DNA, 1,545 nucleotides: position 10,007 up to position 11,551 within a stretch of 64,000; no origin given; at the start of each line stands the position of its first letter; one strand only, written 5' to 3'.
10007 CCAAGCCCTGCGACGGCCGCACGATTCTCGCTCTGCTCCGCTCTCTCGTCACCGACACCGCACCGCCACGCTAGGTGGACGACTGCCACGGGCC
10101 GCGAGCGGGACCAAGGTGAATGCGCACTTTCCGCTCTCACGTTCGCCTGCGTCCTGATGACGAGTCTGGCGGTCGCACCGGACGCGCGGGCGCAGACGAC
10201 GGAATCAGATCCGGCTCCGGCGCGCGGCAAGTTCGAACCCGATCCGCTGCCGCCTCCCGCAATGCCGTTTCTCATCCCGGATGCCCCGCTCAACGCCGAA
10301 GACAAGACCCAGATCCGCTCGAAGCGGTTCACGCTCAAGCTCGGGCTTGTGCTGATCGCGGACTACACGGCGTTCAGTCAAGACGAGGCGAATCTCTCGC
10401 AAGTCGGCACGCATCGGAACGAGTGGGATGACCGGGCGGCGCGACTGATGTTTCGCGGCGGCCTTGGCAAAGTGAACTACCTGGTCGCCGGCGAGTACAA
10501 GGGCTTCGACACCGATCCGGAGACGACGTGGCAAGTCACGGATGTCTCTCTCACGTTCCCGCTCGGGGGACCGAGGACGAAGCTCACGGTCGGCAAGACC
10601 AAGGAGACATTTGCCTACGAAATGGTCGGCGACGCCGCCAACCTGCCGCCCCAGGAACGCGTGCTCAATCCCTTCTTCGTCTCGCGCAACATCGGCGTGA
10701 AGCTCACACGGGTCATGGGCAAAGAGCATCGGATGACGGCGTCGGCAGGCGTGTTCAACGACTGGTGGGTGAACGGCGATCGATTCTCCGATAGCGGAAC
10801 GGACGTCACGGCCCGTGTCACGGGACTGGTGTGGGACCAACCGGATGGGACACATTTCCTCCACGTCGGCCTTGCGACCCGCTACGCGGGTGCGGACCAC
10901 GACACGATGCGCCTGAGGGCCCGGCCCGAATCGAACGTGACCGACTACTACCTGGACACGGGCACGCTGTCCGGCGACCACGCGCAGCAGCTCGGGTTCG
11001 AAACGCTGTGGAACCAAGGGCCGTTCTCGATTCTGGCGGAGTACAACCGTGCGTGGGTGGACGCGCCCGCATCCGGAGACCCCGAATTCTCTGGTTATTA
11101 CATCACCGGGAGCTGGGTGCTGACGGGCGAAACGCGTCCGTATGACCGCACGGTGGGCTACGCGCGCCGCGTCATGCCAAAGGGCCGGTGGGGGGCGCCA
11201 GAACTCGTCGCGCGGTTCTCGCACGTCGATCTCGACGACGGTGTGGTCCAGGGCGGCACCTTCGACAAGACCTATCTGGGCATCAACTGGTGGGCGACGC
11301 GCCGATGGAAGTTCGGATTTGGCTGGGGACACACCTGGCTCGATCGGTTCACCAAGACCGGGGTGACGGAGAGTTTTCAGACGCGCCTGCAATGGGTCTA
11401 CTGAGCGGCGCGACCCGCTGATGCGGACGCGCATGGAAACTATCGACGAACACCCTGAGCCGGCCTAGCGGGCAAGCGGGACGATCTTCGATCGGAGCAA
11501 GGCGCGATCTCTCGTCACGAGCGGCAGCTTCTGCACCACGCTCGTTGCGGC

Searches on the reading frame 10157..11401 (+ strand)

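Call 48: search_protein_families(library=pfam, proteins=[window:10157-11401:+], max_evalue=0.001)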
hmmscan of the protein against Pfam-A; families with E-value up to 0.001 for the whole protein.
window:10157-11401:+ (415 aa): 1 family
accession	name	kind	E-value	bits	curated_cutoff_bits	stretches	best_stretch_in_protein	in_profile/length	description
PF07396.17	Porin_O_P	-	6e-27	95.3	20.9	1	86-392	23-343/370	Phosphate-selective porin O and P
